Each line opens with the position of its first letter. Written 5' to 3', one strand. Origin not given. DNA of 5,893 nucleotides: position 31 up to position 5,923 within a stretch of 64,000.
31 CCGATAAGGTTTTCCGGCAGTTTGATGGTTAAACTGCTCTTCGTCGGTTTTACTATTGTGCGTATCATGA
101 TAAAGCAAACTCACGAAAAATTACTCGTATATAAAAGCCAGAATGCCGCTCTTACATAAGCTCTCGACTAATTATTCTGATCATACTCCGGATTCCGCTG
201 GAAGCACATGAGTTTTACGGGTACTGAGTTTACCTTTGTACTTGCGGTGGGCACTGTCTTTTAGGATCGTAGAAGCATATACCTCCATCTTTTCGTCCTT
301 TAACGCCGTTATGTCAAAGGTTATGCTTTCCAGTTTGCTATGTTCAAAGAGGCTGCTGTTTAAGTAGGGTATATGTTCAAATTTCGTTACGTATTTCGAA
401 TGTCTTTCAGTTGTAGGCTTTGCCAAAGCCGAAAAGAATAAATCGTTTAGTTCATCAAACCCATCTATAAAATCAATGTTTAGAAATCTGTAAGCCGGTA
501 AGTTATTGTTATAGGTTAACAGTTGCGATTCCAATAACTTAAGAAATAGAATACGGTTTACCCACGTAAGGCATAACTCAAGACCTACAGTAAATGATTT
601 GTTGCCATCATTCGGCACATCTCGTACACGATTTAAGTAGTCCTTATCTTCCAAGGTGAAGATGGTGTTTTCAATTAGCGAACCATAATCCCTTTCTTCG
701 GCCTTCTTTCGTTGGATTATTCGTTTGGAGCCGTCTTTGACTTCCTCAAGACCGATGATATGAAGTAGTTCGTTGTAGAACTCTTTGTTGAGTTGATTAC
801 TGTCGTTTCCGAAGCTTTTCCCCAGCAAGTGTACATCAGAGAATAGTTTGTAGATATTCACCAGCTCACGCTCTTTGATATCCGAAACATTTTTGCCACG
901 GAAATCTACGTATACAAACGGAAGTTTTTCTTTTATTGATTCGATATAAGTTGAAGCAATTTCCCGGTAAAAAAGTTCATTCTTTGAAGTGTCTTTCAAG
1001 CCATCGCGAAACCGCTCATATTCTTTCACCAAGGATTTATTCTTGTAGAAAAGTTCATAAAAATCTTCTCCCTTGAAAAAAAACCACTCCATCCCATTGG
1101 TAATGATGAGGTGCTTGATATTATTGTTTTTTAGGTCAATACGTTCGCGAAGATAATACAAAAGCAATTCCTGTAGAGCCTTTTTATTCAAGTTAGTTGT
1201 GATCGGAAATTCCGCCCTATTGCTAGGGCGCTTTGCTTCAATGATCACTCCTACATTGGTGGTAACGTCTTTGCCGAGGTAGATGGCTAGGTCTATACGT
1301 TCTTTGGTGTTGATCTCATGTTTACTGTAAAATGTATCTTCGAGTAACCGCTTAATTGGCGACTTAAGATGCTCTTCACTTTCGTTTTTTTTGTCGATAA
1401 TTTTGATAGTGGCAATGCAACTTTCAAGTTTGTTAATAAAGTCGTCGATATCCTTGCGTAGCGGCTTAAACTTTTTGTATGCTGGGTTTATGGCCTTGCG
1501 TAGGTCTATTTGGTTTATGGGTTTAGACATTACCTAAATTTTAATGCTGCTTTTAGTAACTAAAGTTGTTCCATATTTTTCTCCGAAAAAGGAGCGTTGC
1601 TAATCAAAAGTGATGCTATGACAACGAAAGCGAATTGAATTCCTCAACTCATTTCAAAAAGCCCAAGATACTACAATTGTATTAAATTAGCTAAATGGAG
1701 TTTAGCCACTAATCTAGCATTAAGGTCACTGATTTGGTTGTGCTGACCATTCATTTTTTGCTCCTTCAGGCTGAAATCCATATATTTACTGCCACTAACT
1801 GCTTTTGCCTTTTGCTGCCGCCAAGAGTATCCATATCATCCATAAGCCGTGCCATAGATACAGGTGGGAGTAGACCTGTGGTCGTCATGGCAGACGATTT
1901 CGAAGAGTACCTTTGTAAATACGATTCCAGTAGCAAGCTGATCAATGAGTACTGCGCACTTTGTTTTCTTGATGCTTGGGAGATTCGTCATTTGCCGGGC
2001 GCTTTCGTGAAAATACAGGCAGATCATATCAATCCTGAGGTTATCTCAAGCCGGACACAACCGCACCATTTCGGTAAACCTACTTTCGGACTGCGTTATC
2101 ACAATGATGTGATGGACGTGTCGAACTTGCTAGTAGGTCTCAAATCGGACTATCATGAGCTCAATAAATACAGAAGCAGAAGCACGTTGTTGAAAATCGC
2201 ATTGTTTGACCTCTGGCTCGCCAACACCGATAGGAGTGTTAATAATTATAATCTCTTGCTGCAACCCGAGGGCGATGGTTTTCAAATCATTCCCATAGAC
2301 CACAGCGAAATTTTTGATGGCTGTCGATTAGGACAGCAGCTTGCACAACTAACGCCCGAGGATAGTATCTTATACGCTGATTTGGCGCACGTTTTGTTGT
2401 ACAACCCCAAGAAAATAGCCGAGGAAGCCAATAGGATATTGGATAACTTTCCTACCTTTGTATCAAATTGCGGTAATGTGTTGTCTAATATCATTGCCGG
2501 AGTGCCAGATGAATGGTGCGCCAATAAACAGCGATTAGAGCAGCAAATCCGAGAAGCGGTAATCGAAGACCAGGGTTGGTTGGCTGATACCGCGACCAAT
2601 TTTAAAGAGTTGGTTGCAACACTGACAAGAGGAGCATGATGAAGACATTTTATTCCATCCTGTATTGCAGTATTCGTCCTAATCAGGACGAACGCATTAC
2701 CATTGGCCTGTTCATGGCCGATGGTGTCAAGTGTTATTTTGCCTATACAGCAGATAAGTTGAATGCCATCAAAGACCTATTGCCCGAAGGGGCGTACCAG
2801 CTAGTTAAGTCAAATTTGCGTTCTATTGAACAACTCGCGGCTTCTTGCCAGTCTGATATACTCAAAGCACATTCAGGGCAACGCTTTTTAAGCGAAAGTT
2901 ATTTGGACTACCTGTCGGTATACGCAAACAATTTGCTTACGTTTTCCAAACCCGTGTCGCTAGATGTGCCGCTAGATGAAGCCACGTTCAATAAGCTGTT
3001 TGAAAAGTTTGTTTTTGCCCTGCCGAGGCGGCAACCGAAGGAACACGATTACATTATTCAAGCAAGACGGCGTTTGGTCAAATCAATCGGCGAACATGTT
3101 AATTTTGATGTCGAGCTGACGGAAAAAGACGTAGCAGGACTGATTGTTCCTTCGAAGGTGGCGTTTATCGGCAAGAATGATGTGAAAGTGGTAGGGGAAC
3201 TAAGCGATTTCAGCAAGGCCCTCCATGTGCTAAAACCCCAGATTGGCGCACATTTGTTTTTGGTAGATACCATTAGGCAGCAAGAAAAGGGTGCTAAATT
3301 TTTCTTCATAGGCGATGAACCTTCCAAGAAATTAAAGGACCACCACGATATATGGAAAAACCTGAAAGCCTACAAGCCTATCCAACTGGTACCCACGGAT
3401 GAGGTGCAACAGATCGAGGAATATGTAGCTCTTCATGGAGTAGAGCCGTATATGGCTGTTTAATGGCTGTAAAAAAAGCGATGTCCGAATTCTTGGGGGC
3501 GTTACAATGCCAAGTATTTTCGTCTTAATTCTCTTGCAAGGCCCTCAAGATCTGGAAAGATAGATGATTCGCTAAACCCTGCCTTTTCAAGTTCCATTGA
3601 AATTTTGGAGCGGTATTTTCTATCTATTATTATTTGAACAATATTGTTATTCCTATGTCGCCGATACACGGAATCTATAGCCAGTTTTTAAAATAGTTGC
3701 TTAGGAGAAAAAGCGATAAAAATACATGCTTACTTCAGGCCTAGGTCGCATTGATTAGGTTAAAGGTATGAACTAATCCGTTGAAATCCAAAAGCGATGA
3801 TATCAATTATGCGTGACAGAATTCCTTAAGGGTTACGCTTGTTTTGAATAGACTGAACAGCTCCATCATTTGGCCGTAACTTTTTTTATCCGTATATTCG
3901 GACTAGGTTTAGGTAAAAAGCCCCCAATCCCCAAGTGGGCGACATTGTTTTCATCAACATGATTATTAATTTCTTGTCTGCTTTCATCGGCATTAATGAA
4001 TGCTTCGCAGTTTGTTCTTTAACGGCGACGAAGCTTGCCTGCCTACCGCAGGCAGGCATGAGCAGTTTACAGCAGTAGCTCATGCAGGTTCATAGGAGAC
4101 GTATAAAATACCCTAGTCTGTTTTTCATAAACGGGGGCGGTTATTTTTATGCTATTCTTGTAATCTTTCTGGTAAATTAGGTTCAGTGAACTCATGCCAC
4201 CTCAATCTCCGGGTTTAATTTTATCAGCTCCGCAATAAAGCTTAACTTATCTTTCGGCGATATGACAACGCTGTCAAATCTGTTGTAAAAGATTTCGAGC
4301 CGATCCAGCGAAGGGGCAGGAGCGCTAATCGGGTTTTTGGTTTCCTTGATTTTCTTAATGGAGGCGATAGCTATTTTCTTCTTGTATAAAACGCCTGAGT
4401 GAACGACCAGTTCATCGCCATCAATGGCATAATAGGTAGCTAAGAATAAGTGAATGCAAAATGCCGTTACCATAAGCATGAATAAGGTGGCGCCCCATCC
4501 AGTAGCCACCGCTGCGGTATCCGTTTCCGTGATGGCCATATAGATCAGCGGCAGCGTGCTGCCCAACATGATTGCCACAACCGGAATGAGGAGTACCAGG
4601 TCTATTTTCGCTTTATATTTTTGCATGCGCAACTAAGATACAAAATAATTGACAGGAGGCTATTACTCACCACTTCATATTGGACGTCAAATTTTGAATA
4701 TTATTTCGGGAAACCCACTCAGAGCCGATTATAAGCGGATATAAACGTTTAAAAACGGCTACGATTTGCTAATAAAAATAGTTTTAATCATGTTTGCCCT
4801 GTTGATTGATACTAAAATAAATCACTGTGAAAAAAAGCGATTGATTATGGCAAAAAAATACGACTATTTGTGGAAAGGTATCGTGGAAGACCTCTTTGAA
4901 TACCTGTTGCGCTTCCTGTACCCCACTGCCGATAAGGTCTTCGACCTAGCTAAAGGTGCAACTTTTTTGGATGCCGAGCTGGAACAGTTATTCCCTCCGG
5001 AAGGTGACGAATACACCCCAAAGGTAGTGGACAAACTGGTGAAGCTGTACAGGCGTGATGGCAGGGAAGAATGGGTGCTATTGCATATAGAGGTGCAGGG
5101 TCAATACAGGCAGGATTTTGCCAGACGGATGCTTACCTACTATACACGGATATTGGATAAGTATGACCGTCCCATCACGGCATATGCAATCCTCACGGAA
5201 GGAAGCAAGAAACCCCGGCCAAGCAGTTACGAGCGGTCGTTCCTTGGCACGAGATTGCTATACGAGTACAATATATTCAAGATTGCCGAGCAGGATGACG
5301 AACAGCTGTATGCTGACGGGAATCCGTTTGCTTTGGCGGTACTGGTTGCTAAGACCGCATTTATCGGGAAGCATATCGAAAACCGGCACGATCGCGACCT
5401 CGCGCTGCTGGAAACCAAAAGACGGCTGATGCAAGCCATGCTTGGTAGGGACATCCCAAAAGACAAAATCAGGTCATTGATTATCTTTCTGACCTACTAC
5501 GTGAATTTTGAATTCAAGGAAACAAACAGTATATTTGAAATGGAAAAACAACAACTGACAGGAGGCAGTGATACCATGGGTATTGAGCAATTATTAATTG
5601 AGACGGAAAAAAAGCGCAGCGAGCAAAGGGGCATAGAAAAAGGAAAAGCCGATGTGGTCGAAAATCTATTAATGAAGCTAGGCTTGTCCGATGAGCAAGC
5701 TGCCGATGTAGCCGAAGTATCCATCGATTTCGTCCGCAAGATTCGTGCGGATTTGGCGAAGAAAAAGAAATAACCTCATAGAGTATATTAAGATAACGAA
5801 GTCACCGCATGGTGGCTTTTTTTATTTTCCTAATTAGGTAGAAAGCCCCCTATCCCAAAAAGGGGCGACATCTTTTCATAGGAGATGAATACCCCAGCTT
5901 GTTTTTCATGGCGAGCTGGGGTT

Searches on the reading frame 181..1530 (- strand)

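Call 3: search_protein_families(library=pfam, proteins=[window:181-1530:-], max_evalue=0.1)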
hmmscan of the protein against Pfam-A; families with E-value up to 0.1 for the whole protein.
window:181-1530:- (449 aa): 2 families
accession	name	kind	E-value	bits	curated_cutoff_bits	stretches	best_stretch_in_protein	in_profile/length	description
PF23653.1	DUF7149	-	2.8e-80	269.7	27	1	9-243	2-239/239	Domain of unknown function (DUF7149)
PF25120.1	DUF7814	-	2.2e-71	240.6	27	1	244-437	1-199/228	Domain of unknown function (DUF7814)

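Call 4: search_protein_families(library=padloc, proteins=[window:181-1530:-], max_evalue=0.1)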
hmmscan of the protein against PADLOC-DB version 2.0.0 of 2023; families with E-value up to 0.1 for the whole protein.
window:181-1530:- (449 aa): 1 family
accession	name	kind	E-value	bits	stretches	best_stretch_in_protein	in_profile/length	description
PDLC03612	REase_MTase_IIG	-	5.3e-79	264.7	1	6-435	4-396/1247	Type IIG restriction enzyme-methyltransferase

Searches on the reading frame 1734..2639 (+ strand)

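Call 73: search_protein_families(library=pfam, proteins=[window:1734-2639:+], max_evalue=0.01)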
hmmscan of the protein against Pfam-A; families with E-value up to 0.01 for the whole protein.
window:1734-2639:+ (301 aa): 1 family
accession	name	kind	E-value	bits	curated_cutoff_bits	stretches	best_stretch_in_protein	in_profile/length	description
PF20613.4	HipA_2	-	4.8e-11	42.8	27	1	34-272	1-217/240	HipA-like kinase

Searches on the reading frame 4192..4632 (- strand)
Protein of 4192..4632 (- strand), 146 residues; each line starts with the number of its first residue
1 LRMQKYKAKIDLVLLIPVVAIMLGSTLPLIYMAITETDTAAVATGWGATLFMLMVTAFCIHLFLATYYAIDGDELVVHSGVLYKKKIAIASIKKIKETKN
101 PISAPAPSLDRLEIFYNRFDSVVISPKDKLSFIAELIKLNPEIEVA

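Call 73: search_protein_families(library=pfam, proteins=[window:4192-4632:-], max_evalue=0.01)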
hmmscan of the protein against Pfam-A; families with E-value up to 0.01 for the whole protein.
window:4192-4632:- (146 aa): 2 families
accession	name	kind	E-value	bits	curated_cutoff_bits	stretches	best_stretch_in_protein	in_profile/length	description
PF06713.17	bPH_4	-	2.5e-25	88.8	22.9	1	66-140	1-74/74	Bacterial PH domain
PF17255.8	EbsA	-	0.0033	18.2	25.9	1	50-103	45-98/133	EbsA-like protein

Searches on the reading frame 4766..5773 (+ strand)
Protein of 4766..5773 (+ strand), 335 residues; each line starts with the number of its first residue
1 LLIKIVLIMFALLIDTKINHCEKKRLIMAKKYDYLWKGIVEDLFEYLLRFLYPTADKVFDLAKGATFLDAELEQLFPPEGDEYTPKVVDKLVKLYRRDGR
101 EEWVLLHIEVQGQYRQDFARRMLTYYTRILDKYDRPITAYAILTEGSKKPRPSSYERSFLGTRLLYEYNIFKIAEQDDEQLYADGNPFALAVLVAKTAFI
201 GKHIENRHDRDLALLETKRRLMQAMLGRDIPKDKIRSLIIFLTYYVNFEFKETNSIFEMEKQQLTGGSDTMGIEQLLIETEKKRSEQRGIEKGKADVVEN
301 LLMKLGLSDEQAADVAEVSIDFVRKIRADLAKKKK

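Call 3: search_protein_families(library=pfam, proteins=[window:4766-5773:+], max_evalue=0.1)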
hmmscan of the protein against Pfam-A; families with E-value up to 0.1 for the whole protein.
window:4766-5773:+ (335 aa): 0 families

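Call 4: search_protein_families(library=padloc, proteins=[window:4766-5773:+], max_evalue=0.1)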
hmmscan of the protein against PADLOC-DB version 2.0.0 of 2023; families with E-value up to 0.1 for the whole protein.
window:4766-5773:+ (335 aa): 1 family
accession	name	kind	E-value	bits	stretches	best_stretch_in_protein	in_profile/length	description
PDLC01084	C3a178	-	0.01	14.3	1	272-304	60-86/90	putative invertase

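Call 5: search_protein_families(library=ncbifam, proteins=[window:4766-5773:+], max_evalue=0.1)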
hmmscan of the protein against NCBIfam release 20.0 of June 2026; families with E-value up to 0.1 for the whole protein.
window:4766-5773:+ (335 aa): 1 family
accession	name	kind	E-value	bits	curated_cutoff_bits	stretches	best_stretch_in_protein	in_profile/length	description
TIGR01784.1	T_den_put_tspse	subfamily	0.00025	21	52.1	0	244-326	190-273/273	Rpn family recombination-promoting nuclease/putative transposase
